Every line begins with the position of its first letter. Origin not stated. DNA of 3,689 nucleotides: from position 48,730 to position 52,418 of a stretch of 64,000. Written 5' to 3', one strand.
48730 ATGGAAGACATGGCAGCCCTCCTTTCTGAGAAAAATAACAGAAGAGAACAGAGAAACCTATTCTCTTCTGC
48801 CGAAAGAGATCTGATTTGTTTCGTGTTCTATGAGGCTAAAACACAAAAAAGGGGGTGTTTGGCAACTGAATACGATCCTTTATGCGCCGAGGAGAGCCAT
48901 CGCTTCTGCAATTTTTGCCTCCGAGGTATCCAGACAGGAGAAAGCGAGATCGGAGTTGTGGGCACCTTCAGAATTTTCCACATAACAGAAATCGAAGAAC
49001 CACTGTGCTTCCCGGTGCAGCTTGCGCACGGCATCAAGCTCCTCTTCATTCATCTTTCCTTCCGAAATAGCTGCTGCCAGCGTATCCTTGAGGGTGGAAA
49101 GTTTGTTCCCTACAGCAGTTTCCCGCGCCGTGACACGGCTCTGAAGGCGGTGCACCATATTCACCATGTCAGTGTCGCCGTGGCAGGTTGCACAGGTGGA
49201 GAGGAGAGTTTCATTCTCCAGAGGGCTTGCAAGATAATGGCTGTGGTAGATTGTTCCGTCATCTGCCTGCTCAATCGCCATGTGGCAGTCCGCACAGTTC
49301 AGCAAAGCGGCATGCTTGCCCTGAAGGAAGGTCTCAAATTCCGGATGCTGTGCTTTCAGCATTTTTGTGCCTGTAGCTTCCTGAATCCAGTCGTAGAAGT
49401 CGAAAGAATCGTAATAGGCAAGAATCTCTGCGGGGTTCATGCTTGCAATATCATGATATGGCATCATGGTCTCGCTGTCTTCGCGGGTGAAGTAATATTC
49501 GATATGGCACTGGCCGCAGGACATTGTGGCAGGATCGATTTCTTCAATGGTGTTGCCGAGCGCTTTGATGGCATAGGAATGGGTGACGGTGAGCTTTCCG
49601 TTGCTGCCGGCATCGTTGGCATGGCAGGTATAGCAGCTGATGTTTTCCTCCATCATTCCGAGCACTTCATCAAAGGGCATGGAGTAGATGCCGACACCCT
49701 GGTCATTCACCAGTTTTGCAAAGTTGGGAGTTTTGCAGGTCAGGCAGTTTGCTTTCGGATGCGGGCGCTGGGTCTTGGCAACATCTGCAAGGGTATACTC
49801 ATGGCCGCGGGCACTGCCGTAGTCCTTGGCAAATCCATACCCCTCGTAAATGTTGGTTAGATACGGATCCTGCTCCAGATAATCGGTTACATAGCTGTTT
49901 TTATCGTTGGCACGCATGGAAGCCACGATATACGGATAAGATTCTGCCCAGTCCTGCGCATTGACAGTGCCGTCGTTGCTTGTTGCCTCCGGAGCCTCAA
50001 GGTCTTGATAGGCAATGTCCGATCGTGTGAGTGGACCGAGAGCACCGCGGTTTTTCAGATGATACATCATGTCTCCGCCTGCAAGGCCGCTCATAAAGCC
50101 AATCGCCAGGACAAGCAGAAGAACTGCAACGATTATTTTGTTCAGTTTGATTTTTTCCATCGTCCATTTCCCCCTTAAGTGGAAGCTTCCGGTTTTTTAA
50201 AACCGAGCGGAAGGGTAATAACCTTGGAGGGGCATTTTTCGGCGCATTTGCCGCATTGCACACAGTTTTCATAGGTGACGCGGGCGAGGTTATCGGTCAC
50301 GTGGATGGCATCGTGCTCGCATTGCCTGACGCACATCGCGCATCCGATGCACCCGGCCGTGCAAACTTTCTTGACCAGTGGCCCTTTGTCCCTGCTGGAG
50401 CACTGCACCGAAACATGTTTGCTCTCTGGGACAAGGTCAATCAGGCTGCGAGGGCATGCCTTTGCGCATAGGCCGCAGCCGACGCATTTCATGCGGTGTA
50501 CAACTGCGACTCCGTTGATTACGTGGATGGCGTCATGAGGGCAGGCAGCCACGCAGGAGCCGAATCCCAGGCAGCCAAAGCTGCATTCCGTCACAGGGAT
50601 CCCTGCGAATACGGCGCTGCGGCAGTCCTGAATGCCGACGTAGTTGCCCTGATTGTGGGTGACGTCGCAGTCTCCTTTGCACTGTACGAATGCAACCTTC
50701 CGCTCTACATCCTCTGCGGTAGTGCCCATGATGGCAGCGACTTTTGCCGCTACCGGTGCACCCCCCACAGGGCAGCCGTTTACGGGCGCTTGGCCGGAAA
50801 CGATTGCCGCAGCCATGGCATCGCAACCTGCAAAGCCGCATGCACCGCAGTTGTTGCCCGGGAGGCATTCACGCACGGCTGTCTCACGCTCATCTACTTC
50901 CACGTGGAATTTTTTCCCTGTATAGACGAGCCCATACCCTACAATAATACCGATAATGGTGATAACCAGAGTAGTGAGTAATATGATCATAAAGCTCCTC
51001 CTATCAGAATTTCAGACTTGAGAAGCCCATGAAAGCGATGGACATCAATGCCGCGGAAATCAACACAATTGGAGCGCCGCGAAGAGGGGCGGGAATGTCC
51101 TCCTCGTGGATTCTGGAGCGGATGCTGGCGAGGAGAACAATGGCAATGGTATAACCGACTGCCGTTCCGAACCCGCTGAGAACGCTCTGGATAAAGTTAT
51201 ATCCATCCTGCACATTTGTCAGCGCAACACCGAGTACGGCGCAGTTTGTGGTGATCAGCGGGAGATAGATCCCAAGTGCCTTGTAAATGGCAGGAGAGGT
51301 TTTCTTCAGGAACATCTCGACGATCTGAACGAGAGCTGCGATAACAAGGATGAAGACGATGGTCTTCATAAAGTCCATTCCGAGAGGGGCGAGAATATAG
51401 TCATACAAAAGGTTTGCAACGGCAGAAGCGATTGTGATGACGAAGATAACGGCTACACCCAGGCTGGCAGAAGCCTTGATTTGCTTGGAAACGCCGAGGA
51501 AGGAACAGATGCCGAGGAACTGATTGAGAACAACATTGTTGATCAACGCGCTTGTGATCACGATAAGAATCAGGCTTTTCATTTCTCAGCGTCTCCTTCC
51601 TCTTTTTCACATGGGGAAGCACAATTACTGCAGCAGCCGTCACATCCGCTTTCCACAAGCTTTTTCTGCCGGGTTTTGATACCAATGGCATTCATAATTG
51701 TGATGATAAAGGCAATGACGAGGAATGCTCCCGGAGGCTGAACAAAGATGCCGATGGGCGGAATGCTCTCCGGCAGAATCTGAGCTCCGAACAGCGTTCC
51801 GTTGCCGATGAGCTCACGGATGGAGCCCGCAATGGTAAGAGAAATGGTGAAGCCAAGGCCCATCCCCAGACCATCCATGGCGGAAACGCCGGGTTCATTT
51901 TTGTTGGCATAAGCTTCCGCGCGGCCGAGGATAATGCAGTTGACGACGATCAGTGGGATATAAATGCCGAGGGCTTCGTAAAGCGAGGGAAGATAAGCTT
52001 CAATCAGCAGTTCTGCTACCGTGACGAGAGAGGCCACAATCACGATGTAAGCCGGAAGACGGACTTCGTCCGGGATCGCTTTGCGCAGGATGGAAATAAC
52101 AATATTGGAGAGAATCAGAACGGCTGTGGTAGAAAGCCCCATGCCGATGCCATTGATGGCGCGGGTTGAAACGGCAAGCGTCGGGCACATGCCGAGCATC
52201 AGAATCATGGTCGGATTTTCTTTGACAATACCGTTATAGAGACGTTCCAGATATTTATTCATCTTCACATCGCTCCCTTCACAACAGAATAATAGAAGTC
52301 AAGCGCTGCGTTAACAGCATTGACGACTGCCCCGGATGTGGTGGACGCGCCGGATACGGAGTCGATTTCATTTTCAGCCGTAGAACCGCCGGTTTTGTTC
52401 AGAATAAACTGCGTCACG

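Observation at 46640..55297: Rnf operon reads straight into nrfA and a dedicated ResB/CcsA pair, with no NrfH: candidate quinone-independent, Rnf-fed nitrite ammonification module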

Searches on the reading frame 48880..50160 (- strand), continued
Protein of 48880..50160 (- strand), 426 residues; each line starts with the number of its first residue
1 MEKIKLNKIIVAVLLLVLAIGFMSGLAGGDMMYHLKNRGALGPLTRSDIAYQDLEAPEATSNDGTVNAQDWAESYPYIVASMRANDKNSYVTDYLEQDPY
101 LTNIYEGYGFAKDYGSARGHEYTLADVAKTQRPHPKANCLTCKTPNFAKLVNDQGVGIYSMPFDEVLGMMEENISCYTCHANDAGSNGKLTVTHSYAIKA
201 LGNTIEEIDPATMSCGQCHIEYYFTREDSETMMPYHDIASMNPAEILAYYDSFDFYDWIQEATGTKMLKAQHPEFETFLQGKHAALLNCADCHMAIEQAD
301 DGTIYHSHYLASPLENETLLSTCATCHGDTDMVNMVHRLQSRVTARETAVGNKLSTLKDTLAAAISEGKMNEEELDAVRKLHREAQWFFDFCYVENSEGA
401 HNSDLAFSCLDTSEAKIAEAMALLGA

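Call 64: find_encoding_contigs(protein=P0279, flank=8000, max_places=2)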
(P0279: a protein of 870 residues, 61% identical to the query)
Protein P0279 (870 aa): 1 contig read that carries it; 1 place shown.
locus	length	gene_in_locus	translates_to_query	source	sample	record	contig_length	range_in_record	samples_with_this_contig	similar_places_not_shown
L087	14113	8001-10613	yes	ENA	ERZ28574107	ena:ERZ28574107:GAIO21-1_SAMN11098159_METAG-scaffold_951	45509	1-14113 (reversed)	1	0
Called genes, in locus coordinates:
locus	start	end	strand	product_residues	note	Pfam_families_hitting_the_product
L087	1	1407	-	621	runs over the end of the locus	-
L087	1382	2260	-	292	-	PF00005:ABC_tran, PF13304:AAA_21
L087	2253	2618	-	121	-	PF00392:GntR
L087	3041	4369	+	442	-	PF13375:RnfC_N, PF01512:Complex1_51K, PF10531:SLBB (weak), PF13237:Fer4_10 (weak)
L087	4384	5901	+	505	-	PF03116:NQR2_RnfD_RnfE, PF04205:FMN_bind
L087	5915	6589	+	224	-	PF02508:Rnf-Nqr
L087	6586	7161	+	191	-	PF02508:Rnf-Nqr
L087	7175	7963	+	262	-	PF04060:FeS, PF12838:Fer4_7, PF13187:Fer4_9 (weak), PF13237:Fer4_10 (weak), PF14697:Fer4_21 (weak), PF12838:Fer4_7, PF13187:Fer4_9, PF00037:Fer4, +9 more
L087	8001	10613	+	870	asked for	PF04205:FMN_bind, PF02335:Cytochrom_C552, PF22113:Mtrc-MtrF_II-IV_dom (faint), PF14522:Cytochrome_C7 (faint), PF14537:Cytochrom_c3_2 (faint), PF02335:Cytochrom_C552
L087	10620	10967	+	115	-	PF07009:NusG_II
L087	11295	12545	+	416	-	PF05140:ResB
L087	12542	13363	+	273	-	PF01578:Cytochrom_C_asm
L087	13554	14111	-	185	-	?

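Call 65: find_encoding_contigs(protein=P0126, flank=8000, max_places=3)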
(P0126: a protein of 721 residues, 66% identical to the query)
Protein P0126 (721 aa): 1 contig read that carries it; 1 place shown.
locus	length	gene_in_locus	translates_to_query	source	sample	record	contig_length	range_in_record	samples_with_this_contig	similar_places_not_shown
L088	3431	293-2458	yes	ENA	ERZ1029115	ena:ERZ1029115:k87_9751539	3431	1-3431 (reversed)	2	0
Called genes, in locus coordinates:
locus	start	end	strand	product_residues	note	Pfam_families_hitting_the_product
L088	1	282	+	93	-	?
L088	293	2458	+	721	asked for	PF04060:FeS, PF13187:Fer4_9 (weak), PF13237:Fer4_10 (weak), PF14697:Fer4_21 (weak), PF12838:Fer4_7, PF25160:LdpA_Fe-S-bd (weak), PF00037:Fer4 (weak), PF02335:Cytochrom_C552, +6 more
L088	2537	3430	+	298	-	?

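Call 79: predict_structure(alignment_id=A1)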
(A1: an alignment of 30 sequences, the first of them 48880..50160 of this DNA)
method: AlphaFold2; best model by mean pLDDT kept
length: 426 residues; sequences in the alignment: 30
mean_pLDDT: 69.7   pTM: 0.71
mean pLDDT of the five models: 69.7, 69.1, 67.1, 64.7, 61.8
residues with pLDDT >= 90: 56; 70-90: 141; 50-70: 200; < 50: 29
segments of 3 or more residues with pLDDT < 50: 30-33, 35-38, 109-121
pLDDT, mean of each block of 10 residues (from residue 1): 72 84 59 47 59 75 68 78 60 62 66 41 60 55 61 67 75 53 55 65 73 60 55 67 81 79 83 62 58 65 70 62 57 75 87 95 93 95 91 63 78 97 94
secondary structure, 60 per line:
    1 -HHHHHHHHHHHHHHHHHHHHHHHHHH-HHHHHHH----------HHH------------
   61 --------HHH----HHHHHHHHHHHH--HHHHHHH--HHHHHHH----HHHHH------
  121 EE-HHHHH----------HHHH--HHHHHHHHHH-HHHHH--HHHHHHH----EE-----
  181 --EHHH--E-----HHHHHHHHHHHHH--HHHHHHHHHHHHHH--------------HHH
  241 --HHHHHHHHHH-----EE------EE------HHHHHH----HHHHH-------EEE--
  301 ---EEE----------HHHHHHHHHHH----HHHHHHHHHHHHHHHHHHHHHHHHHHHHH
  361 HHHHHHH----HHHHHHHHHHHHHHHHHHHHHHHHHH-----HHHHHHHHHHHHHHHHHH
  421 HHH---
elements in order: H2-27 H29-35 H76-87 H90-96 H99-105 H110-114 H124-128 H139-142 H145-154 H156-160 H163-169 H195-207 H210-223 H243-252 H274-279 H284-288 E296-298 E304-306 H317-327 H332-367 H372-397 H403-423

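Call 81: fold_search(model_id=the predicted structure, library=pdb)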
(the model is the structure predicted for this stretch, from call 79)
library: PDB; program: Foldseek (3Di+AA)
matches with E <= 10: 148; with E <= 0.001: 34
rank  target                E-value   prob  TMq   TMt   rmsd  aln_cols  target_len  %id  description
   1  2rdz_A                4.3e-14  1.00  0.66  0.64   4.8       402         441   28  High Resolution Crystal Structure of the Escherichia coli Cytochrome c Nitrite Reductase. (released 2008-03-25)
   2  1gu6_A                9.7e-14  1.00  0.67  0.65   4.4       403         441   28  Structure of the Periplasmic Cytochrome c Nitrite Reductase from Escherichia coli (released 2002-03-08)
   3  2rf7_A                2.3e-13  1.00  0.65  0.63   4.9       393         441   28  Crystal structure of the escherichia coli nrfa mutant Q263E (released 2008-03-25)
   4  4wjy_A                3.3e-13  1.00  0.65  0.63   4.8       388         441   28  Esherichia coli nitrite reductase NrfA H264N (released 2015-03-11)
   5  3ubr_A                5.4e-13  1.00  0.65  0.63   4.6       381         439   29  Laue structure of Shewanella oneidensis cytochrome-c Nitrite Reductase (released 2012-04-25)
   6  1qdb_A                3.8e-12  1.00  0.65  0.59   5.1       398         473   26  CYTOCHROME C NITRITE REDUCTASE (released 1999-08-18)
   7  1fs7                  3.8e-12  1.00  0.63  0.58   5.5       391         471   26  CYTOCHROME C NITRITE REDUCTASE FROM WOLINELLA SUCCINOGENES (released 2001-01-17)
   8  3bng                  1.1e-11  1.00  0.64  0.59   5.1       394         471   25  W. succinogenes NrfA Y218F (released 2008-02-26)
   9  2j7a_D                1.7e-11  1.00  0.64  0.56   5.7       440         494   25  Crystal structure of cytochrome c nitrite reductase NrfHA complex from Desulfovibrio vulgaris (released 2006-12-06)
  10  2j7a_K                1.8e-11  1.00  0.63  0.55   6.6       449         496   26  Crystal structure of cytochrome c nitrite reductase NrfHA complex from Desulfovibrio vulgaris (released 2006-12-06)
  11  2j7a_A                2.2e-11  1.00  0.63  0.55   6.4       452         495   25  Crystal structure of cytochrome c nitrite reductase NrfHA complex from Desulfovibrio vulgaris (released 2006-12-06)
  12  2vr0_E                2.7e-11  1.00  0.64  0.56   6.5       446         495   25  Crystal structure of cytochrome c nitrite reductase NrfHA complex bound to the HQNO inhibitor (released 2008-06-03)
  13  2j7a_B                4.4e-11  1.00  0.63  0.55   6.6       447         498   26  Crystal structure of cytochrome c nitrite reductase NrfHA complex from Desulfovibrio vulgaris (released 2006-12-06)
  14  2j7a_H                5.8e-11  1.00  0.64  0.56   6.1       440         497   26  Crystal structure of cytochrome c nitrite reductase NrfHA complex from Desulfovibrio vulgaris (released 2006-12-06)
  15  6v0a_C                8.3e-11  1.00  0.64  0.62   5.3       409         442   25  Crystal structure of cytochrome c nitrite reductase from the bacterium Geobacter lovleyi with bound sulfate (released 2020-06-17)
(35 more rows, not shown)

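Call 82: search_protein_families(library=pfam, proteins=[L087:10620-10967:+], max_evalue=0.1)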
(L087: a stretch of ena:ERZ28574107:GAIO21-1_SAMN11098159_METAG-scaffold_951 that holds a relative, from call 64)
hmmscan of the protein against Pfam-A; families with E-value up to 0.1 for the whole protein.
L087:10620-10967:+ (115 aa): 3 families
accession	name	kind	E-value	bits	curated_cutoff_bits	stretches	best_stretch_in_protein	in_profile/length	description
PF07009.16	NusG_II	-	2.3e-22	79.6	29.6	1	11-114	1-104/107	NusG domain II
PF01833.30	TIG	-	0.034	14.6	20.9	0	37-103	18-68/84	IPT/TIG domain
PF21467.3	BetaGal_gal-bd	-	0.053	14.1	27.3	0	24-48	16-40/62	Beta-galactosidase, galactose-binding domain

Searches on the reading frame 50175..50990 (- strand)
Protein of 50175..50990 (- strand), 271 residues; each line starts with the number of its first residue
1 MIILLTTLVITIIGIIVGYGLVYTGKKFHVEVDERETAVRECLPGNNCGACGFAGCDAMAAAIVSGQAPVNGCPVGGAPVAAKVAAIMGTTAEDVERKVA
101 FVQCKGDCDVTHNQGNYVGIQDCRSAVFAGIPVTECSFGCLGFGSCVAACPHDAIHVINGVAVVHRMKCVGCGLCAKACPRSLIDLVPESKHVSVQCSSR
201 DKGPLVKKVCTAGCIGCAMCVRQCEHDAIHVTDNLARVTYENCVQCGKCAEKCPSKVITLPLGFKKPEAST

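Call 3: search_protein_families(library=pfam, proteins=[window:50175-50990:-])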
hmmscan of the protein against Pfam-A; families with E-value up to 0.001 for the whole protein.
window:50175-50990:- (271 aa): 11 families
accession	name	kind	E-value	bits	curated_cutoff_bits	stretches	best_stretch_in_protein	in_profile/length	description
PF00037.32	Fer4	-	3.5e-16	58.7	21.1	2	163-181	2-20/24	4Fe-4S binding domain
PF04060.18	FeS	-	6.5e-14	51.8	23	1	43-75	1-33/33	Putative Fe-S cluster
PF12838.12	Fer4_7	-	1.9e-13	51.1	27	3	214-257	2-52/52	4Fe-4S dicluster domain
PF14697.11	Fer4_21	-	2.5e-13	50.3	35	2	140-184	8-57/59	4Fe-4S dicluster domain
PF13187.11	Fer4_9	-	1.3e-12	48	27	3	214-258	2-52/52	4Fe-4S dicluster domain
PF13484.11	Fer4_16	-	2.4e-09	38.3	30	1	242-261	1-20/66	4Fe-4S double cluster binding domain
PF25160.1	LdpA_Fe-S-bd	-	2.2e-08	34.2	27.6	1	146-186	9-45/49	LdpA Fe-S cluster-binding domain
PF13237.11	Fer4_10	-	2.4e-08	34.2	25.5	2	139-180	8-53/53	4Fe-4S dicluster domain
PF12837.12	Fer4_6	-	2.7e-08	33.8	25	2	237-258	3-24/24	4Fe-4S binding domain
PF12797.12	Fer4_2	-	4.5e-05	23.6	24.5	1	163-180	4-21/22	4Fe-4S binding domain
PF13534.11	Fer4_17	-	0.00067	20.6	22.2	0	168-227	1-59/61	4Fe-4S dicluster domain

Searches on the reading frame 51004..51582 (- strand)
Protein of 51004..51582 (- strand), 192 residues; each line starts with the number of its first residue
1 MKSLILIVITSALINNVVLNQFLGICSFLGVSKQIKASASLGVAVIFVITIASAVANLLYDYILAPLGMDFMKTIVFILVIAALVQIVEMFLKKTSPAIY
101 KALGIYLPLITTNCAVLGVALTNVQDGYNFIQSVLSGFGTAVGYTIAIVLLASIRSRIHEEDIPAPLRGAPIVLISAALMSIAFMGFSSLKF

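Call 3: search_protein_families(library=pfam, proteins=[window:51004-51582:-])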
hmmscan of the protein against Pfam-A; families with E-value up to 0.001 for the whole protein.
window:51004-51582:- (192 aa): 1 family
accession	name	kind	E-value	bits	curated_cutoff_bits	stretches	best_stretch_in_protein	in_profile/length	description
PF02508.19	Rnf-Nqr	-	6.3e-59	199.3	23.8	1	5-190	2-173/174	Rnf-Nqr subunit, membrane protein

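Call 42: search_solved_structures(query=window:51004-51582:-, show_alignments=1)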
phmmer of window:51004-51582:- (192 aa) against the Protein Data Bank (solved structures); distinct sequences matched with E-value up to 0.001: 8.
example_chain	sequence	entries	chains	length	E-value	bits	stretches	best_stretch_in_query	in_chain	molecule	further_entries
9eri_A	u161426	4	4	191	2.9e-64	219.8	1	3-191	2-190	Na(+)-translocating ferredoxin:NAD(+) oxidoreductase complex subunit A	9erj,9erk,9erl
7zc6_A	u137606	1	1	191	4.2e-58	199.8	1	3-190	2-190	RnfA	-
8ahx_A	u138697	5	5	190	6.7e-49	169.9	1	5-190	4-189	Ion-translocating oxidoreductase complex subunit A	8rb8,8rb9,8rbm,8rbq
7xk3_E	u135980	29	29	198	1.9e-47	165.1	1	3-190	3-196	Na(+)-translocating NADH-quinone reductase subunit E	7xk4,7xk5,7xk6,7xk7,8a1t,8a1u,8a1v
8ahx_E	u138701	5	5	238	5.1e-13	53.1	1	10-156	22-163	Ion-translocating oxidoreductase complex subunit E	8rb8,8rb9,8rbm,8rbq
7xk3_D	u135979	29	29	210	7.9e-12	49.2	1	6-155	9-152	Na(+)-translocating NADH-quinone reductase subunit D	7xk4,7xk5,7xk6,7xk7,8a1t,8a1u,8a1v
7zc6_E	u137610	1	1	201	3.7e-11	47.1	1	15-159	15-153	RnfE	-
9eri_E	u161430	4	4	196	7.9e-11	46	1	16-158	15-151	Na(+)-translocating ferredoxin:NAD(+) oxidoreductase complex subunit E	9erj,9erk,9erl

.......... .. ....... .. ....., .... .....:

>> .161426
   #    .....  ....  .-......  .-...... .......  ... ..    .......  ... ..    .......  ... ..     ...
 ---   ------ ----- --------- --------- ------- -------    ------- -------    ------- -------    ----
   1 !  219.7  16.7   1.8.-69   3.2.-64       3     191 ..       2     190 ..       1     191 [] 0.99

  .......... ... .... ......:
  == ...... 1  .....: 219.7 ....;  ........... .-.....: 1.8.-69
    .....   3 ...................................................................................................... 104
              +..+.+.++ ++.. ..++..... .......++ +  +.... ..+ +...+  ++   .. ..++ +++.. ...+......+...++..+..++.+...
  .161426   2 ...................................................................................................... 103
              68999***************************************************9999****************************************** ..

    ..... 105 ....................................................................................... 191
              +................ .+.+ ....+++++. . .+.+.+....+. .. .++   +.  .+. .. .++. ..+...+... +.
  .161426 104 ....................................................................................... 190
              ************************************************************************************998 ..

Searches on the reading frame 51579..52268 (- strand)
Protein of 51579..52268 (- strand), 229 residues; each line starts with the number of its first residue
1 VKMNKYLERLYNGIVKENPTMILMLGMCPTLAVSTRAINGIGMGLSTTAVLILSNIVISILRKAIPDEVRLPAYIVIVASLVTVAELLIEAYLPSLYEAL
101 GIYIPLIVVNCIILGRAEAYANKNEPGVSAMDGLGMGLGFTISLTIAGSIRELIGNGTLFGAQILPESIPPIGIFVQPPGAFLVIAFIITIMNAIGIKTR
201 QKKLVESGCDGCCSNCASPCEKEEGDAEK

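Call 3: search_protein_families(library=pfam, proteins=[window:51579-52268:-])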
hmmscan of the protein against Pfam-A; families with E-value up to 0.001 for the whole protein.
window:51579-52268:- (229 aa): 1 family
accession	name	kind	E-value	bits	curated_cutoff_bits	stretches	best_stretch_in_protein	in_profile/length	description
PF02508.19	Rnf-Nqr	-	3.6e-66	222.9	23.8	1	6-189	1-174/174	Rnf-Nqr subunit, membrane protein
